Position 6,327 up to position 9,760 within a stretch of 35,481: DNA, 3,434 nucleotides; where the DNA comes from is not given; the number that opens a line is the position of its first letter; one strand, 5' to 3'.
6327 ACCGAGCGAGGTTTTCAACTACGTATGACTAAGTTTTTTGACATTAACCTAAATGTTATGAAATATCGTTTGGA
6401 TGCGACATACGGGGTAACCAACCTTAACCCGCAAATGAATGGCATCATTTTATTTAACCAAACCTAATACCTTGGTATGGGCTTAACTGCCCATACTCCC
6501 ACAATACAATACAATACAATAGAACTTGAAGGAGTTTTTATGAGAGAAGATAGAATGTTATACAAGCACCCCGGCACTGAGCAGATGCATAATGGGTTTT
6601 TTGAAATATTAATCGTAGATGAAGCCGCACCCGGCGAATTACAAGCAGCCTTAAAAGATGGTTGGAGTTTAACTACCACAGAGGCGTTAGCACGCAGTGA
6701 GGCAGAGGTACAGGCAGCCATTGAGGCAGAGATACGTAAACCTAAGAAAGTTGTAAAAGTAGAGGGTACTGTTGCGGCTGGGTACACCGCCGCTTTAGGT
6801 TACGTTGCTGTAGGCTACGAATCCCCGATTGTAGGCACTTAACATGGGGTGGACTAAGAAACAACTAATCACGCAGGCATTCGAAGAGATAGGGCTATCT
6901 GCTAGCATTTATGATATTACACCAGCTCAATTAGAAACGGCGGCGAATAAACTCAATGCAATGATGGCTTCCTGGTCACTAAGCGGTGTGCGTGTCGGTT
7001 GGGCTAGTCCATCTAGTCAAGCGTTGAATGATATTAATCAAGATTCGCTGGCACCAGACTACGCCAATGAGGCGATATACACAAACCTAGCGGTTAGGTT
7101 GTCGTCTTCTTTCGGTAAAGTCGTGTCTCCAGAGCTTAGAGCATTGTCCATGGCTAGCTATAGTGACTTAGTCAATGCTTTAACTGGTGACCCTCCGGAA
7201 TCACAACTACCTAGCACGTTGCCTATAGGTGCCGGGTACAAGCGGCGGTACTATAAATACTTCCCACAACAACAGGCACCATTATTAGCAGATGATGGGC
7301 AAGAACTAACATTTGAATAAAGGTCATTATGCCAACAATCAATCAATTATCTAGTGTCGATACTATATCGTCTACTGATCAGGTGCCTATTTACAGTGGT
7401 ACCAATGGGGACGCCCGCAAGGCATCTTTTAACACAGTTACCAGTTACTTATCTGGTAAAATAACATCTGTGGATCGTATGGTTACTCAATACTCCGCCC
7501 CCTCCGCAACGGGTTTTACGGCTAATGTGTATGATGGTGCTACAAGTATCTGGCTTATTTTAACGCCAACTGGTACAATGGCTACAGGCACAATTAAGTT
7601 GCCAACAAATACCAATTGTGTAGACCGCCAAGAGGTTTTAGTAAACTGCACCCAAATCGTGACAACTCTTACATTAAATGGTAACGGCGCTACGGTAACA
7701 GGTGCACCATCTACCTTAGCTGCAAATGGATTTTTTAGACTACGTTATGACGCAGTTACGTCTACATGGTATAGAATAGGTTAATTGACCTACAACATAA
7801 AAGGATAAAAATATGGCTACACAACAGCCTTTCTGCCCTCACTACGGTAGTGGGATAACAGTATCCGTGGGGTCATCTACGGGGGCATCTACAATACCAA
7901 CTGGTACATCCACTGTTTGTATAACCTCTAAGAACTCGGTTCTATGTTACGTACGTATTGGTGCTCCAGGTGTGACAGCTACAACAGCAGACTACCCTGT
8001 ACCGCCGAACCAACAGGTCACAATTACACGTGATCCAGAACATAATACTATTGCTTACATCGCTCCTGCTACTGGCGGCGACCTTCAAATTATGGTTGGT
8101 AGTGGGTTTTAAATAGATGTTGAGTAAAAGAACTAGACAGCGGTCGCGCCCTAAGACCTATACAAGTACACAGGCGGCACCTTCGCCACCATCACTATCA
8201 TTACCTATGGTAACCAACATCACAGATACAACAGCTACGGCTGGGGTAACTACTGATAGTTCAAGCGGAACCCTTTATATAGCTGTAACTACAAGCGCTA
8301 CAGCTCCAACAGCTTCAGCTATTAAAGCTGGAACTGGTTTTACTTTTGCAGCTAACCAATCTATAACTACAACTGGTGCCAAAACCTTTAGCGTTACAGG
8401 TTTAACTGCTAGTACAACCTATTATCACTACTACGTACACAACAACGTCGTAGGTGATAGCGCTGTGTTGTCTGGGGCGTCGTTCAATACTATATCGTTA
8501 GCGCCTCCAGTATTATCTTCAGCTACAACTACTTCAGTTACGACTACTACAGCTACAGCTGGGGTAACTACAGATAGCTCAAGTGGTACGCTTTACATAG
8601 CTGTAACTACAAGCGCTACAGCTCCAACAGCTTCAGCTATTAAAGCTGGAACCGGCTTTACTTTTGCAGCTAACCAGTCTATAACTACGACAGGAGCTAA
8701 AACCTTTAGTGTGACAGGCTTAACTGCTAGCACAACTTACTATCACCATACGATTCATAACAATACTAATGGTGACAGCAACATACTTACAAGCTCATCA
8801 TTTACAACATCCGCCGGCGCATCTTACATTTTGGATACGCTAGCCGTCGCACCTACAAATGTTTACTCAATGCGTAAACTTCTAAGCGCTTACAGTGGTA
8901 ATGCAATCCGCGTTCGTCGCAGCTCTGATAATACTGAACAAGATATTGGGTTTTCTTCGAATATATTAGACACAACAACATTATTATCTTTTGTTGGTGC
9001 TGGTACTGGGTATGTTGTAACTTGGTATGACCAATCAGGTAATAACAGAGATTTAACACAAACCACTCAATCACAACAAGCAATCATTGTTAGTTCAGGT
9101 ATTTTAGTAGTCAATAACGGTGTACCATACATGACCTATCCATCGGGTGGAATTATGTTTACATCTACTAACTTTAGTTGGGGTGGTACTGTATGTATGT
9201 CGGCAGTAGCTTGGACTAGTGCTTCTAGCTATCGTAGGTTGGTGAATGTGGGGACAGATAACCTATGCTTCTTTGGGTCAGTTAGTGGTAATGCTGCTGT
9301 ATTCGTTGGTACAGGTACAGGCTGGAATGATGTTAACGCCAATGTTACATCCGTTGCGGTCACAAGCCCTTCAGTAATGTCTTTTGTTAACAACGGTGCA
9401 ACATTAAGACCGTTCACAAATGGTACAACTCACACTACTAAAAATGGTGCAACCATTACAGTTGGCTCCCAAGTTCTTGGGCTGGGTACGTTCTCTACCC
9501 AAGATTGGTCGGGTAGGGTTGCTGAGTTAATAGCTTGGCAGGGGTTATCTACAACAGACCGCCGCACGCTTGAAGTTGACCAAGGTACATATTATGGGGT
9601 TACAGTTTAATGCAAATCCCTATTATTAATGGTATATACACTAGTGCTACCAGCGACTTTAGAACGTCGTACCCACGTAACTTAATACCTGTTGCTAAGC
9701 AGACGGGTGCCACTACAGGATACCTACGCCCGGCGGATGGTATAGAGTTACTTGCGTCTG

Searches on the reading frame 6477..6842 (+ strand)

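Call 66: search_protein_families(library=phrogs, proteins=[window:6477-6842:+], max_evalue=0.001)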
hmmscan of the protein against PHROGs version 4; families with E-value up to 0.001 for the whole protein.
window:6477-6842:+ (121 aa): 1 family
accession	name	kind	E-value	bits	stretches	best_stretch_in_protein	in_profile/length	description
phrog_1175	-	unknown function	0.00021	22.5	1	26-92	3-66/72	-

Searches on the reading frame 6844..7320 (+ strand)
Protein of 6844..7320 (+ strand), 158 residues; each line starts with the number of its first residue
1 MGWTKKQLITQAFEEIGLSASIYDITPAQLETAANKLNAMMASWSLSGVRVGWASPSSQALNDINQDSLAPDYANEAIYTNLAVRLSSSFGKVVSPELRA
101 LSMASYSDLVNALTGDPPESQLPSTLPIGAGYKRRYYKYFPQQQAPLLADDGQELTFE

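Call 66: search_protein_families(library=phrogs, proteins=[window:6844-7320:+], max_evalue=0.001)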
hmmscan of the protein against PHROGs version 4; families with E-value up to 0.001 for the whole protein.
window:6844-7320:+ (158 aa): 2 families
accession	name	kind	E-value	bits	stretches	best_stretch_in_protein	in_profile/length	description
phrog_637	-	connector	1.1e-25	91.3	1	4-144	5-149/156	head-tail adaptor Ad3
phrog_12985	-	unknown function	3.2e-06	28.1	0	5-52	4-51/238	-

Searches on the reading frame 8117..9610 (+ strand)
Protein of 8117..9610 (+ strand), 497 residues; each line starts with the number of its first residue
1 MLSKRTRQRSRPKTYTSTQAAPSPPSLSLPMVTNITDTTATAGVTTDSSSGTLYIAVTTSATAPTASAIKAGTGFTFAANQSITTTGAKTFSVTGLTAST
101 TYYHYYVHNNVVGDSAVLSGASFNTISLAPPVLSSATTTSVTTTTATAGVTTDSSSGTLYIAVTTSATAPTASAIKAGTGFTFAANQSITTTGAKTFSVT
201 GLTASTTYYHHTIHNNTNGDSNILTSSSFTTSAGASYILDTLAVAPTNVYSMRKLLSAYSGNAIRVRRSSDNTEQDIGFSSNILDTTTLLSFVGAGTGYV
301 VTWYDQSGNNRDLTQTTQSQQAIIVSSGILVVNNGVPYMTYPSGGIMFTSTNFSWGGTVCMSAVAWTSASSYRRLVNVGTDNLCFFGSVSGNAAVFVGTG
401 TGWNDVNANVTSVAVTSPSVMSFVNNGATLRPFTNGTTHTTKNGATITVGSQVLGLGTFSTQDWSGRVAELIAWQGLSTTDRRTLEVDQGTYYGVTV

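Call 66: search_protein_families(library=phrogs, proteins=[window:8117-9610:+], max_evalue=0.001)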
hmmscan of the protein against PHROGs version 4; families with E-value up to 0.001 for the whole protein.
window:8117-9610:+ (497 aa): 1 family
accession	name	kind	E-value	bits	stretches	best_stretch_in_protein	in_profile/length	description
phrog_10356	-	head and packaging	1.9e-19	70.3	1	217-496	311-625/852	virion structural protein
